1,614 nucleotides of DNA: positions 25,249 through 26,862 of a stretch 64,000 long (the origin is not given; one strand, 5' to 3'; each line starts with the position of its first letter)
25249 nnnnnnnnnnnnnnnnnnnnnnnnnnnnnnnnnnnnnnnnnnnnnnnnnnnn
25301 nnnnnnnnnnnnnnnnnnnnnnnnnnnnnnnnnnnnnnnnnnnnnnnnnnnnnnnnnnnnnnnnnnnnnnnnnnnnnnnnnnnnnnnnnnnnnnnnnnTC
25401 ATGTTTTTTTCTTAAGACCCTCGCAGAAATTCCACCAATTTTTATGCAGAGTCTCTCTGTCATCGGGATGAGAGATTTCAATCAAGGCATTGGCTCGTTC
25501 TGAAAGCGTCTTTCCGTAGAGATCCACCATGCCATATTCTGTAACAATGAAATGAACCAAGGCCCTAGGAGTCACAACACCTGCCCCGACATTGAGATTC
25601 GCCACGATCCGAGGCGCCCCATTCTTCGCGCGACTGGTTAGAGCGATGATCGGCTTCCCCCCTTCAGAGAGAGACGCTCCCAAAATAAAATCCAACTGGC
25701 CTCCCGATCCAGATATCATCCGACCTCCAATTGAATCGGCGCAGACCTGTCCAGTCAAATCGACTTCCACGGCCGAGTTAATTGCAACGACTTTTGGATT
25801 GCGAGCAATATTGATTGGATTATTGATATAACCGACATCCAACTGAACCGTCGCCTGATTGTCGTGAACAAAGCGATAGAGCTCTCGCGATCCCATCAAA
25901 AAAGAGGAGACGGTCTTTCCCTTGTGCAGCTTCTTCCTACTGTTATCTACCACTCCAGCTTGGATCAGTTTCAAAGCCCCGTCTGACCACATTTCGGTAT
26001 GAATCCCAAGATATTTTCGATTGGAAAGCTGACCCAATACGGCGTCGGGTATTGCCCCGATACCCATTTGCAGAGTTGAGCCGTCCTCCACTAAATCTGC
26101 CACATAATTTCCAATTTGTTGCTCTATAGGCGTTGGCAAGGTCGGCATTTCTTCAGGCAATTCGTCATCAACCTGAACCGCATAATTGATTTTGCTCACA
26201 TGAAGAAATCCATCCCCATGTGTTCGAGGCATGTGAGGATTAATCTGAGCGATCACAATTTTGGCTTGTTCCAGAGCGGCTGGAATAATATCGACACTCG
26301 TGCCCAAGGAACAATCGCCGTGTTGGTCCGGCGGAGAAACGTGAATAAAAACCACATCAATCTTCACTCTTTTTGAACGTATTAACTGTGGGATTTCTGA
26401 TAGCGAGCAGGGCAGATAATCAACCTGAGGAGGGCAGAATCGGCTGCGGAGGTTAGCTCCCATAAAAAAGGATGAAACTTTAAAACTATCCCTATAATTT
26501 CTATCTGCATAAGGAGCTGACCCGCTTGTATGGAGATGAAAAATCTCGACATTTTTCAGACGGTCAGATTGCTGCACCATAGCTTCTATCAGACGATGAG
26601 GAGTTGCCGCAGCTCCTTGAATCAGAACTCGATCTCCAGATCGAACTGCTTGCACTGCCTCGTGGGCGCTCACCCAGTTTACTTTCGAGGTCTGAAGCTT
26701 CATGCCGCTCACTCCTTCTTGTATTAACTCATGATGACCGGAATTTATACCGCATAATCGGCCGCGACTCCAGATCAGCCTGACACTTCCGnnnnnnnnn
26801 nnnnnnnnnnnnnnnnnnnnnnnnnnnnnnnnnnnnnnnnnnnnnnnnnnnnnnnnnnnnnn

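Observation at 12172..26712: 14.5-kb single-strand fermentative module: CoA-transferase, group-3b-type hydrogenase, full Hyp set and pyruvate formate-lyase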

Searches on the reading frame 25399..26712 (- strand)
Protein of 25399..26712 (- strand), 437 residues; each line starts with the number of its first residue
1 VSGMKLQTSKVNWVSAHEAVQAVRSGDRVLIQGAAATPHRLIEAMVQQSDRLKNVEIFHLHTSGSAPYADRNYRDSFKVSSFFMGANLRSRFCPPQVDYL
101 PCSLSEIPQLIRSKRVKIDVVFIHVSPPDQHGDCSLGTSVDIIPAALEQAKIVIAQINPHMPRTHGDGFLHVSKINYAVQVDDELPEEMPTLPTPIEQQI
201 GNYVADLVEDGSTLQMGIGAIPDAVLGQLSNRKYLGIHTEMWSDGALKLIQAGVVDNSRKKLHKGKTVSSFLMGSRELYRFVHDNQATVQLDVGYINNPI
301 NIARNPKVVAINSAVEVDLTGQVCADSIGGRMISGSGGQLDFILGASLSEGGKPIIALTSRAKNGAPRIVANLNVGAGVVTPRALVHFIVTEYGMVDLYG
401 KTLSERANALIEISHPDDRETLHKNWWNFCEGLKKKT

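Call 4: search_protein_families(library=pfam, proteins=[window:25399-26712:-])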
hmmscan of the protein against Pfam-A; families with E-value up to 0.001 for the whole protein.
window:25399-26712:- (437 aa): 2 families
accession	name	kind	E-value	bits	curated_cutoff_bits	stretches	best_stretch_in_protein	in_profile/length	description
PF13336.12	AcetylCoA_hyd_C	-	1.1e-58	198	23.7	1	274-424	1-152/154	Acetyl-CoA hydrolase/transferase C-terminal domain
PF02550.21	AcetylCoA_hydro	-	1.7e-24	87.4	24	1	15-186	11-193/198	Acetyl-CoA hydrolase/transferase N-terminal domain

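Call 5: search_protein_families(library=ncbifam, proteins=[window:25399-26712:-], max_evalue=0.01)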
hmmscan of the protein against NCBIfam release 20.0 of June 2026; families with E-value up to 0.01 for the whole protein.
window:25399-26712:- (437 aa): 5 families
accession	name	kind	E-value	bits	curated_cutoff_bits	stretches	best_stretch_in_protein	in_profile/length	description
TIGR03948.1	butyr_acet_CoA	equivalog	1.1e-79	268.3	674.8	1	12-425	9-433/445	butyryl-CoA:acetate CoA-transferase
NF053666.1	BtrAceCoATfers1341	equivalog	8.1e-29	100.8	740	2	212-424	252-457/492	butyryl-CoA:acetate CoA transferase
TIGR03458.1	YgfH_subfam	subfamily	1.5e-28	99.7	658.7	2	207-424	248-457/489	succinate CoA transferase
NF053853.1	ScActCoATferScpC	equivalog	4.9e-24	84.9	500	2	209-430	254-467/493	succinyl-CoA:acetate CoA-transferase ScpC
TIGR02428.1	pcaJ_scoB_fam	subfamily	4.7e-08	32.7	243.55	1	309-403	97-183/207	3-oxoacid CoA-transferase subunit B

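Call 38: search_solved_structures(query=window:25399-26712:-, max_evalue=0.00001)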
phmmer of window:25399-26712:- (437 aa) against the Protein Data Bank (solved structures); distinct sequences matched with E-value up to 0.00001: 20.
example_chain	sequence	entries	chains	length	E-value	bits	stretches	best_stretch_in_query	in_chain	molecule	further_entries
9vag_F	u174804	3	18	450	5.5e-128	430.9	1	14-428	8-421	4-hydroxybutyrate coenzyme A transferase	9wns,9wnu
2oas_A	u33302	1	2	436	5.3e-120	404.6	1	15-425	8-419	4-hydroxybutyrate coenzyme A transferase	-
3eh7_A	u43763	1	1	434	1.3e-110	373.7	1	13-425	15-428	4-hydroxybutyrate CoA-transferase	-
3gk7_A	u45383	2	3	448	3e-104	352.7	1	15-423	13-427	4-Hydroxybutyrate CoA-transferase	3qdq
3d3u_A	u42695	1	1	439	1.3e-103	350.6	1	15-424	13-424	4-hydroxybutyrate CoA-transferase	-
4n8i_A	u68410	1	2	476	8.1e-75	255.7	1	15-422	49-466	4-hydroxybutyrate coenzyme A transferase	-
4n8j_A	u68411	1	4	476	7.1e-74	252.6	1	15-422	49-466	Putative 4-hydroxybutyrate coenzyme A transferase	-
3qli_A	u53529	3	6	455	1.1e-73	252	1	15-422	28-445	Coenzyme A transferase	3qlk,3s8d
4n8h_A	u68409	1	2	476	3.2e-73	250.5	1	15-422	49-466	4-hydroxybutyrate coenzyme A transferase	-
4n8l_A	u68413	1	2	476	3.4e-73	250.4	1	15-422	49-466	Putative 4-hydroxybutyrate coenzyme A transferase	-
4n8k_A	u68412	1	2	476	8.8e-73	249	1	15-422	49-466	Putative 4-hydroxybutyrate coenzyme A transferase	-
2nvv_A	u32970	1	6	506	4.5e-15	58.9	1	209-423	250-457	Acetyl-CoA hydrolase/transferase family protein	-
8dh7_B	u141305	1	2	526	2.3e-12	50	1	209-421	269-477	Acetyl-CoA hydrolase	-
2g39_A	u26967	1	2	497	1.1e-10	44.5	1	212-417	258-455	Acetyl-CoA hydrolase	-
4eud_A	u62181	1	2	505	1.9e-09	40.4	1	213-423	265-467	Succinyl-CoA:acetate coenzyme A transferase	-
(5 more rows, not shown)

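Call 60: find_homologous_proteins(query=window:25399-26703:-, max_evalue=1e-40)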
Query window:25399-26703:- (434 aa): 8000 proteins with E <= 1e-40 among 8000 candidates; the best 120 are listed.
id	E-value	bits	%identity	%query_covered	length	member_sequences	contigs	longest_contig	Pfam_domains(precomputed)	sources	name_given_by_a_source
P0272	4.1e-281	950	97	100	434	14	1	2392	PF13336.13,PF02550.22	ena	-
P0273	1.0e-219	748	77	98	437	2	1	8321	PF13336.13,PF02550.22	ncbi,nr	ncbi:MAG: acetyl-CoA hydrolase/transferase family protein [Bdellovibrionales bacterium]|nr:acetyl-Co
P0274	4.9e-218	742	75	100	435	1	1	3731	PF13336.13,PF02550.22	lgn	-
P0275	7.5e-207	706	72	99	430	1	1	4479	PF13336.13,PF02550.22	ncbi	-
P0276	4.5e-188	644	68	95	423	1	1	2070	PF13336.13,PF02550.22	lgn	-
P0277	3.6e-186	637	68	95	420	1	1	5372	PF13336.13,PF02550.22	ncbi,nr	ncbi:MAG TPA: acetyl-CoA hydrolase/transferase C-terminal domain-containing protein [Bdellovibrionot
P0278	6.7e-186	637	67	95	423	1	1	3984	PF13336.13,PF02550.22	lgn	-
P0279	3.5e-183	628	66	95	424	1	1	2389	PF13336.13,PF02550.22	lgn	-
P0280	6.5e-183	627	65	95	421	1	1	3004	PF13336.13,PF02550.22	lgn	-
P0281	8.3e-183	626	65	96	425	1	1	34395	PF13336.13,PF02550.22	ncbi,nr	ncbi:MAG: acetyl-CoA hydrolase/transferase family protein [Deltaproteobacteria bacterium]|nr:acetyl-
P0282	1.7e-182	625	66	94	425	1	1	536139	PF13336.13,PF02550.22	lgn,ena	-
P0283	6.7e-182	623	67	95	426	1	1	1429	PF13336.13,PF02550.22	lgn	-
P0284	1.4e-180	619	65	94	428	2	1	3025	PF13336.13,PF02550.22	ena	-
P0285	1.9e-180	619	65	96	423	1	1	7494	PF13336.13,PF02550.22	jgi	jgi:4-hydroxybutyrate CoA-transferase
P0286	1.7e-178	612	65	96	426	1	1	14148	PF13336.13,PF02550.22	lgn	-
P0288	2.4e-178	612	65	97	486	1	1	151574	PF13336.13,PF02550.22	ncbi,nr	ncbi:MAG: acetyl-CoA hydrolase/transferase family protein [Bdellovibrionales bacterium]|nr:acetyl-Co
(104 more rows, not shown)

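Call 61: find_encoding_contigs(protein=P0288, flank=8000, max_places=1)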
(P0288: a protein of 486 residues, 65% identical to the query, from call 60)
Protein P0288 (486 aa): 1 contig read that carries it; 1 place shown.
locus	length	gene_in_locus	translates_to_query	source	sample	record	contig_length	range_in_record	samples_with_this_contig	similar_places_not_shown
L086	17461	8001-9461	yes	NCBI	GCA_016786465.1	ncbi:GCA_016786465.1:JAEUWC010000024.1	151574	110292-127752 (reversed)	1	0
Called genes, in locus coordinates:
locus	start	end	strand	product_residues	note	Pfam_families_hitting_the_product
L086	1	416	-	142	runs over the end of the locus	PF02566:OsmC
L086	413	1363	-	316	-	PF00376:MerR (weak), PF13411:MerR_1, PF02607:B12-binding_2 (faint), PF02310:B12-binding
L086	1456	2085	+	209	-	PF01227:GTP_cyclohydroI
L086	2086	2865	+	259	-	-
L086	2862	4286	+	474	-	PF01370:Epimerase (weak), PF13460:NAD_binding_10 (faint)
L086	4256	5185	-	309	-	PF00561:Abhydrolase_1, PF12146:Hydrolase_4 (weak)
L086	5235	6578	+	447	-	PF00324:AA_permease, PF13520:AA_permease_2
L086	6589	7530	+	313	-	PF02586:SRAP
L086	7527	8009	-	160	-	PF00571:CBS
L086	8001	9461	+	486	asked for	PF02550:AcetylCoA_hydro, PF13336:AcetylCoA_hyd_C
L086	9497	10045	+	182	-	PF00903:Glyoxalase, PF13669:Glyoxalase_4 (faint)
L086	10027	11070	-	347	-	PF01757:Acyl_transf_3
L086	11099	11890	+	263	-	-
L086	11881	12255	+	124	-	PF21631:A9CJY8-like_N, PF13840:ACT_7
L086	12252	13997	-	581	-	PF00270:DEAD, PF04851:ResIII, PF18766:SWI2_SNF2 (weak), PF00271:Helicase_C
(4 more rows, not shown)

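Call 62: find_encoding_contigs(protein=P0282, flank=8000, max_places=1)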
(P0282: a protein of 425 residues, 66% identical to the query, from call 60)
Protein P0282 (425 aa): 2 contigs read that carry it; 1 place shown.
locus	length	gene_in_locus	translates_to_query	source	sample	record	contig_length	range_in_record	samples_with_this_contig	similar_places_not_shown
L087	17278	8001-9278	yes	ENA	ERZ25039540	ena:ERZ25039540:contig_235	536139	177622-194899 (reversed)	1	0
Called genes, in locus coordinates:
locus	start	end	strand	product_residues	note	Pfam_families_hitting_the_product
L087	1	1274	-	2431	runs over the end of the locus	PF00668:Condensation, PF00501:AMP-binding, PF13193:AMP-binding_C, PF00550:PP-binding, PF00668:Condensation, PF00501:AMP-binding, PF00550:PP-binding, PF01073:3Beta_HSD, +3 more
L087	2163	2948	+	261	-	PF06167:Peptidase_M90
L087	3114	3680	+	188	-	-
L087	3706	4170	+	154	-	-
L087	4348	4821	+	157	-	-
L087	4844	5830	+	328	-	PF00582:Usp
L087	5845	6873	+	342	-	PF00582:Usp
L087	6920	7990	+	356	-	PF08240:ADH_N, PF00107:ADH_zinc_N, PF13602:ADH_zinc_N_2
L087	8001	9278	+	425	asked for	PF02550:AcetylCoA_hydro, PF13336:AcetylCoA_hyd_C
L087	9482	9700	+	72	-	-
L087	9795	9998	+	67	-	-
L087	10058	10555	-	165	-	-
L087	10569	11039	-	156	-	-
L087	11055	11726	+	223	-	-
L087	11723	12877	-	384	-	PF00072:Response_reg, PF00512:HisKA, PF02518:HATPase_c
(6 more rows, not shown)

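Call 63: find_encoding_contigs(protein=P0281, flank=8000, max_places=1)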
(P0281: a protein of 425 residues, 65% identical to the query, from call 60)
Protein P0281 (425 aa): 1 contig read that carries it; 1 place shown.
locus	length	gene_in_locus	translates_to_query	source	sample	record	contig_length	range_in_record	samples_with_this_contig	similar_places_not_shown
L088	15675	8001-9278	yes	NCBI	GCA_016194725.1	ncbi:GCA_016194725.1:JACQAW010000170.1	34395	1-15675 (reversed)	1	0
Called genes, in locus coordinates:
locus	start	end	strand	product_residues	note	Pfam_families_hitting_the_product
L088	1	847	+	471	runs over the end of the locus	PF12801:Fer4_5, PF12838:Fer4_7 (faint), PF13187:Fer4_9 (faint), PF13534:Fer4_17 (faint), PF13183:Fer4_8 (faint), PF13746:Fer4_18, PF14697:Fer4_21 (faint), PF11614:FixG_C (weak)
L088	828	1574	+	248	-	PF13386:DsbD_2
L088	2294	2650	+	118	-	PF13091:PLDc_2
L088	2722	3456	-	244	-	PF27154:ORF11_beta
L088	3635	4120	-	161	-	-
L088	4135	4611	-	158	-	-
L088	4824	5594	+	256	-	PF27154:ORF11_beta (weak)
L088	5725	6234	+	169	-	PF00571:CBS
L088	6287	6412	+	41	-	PF00571:CBS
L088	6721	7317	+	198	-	PF04264:YceI (weak)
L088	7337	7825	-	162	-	PF18856:baeRF_family12, PF10116:Host_attach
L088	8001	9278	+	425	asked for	PF02550:AcetylCoA_hydro, PF13336:AcetylCoA_hyd_C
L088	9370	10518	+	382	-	PF00989:PAS, PF08448:PAS_4, PF13426:PAS_9, PF08447:PAS_3, PF00512:HisKA, PF02518:HATPase_c, PF14501:HATPase_c_5 (weak)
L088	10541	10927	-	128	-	-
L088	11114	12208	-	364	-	-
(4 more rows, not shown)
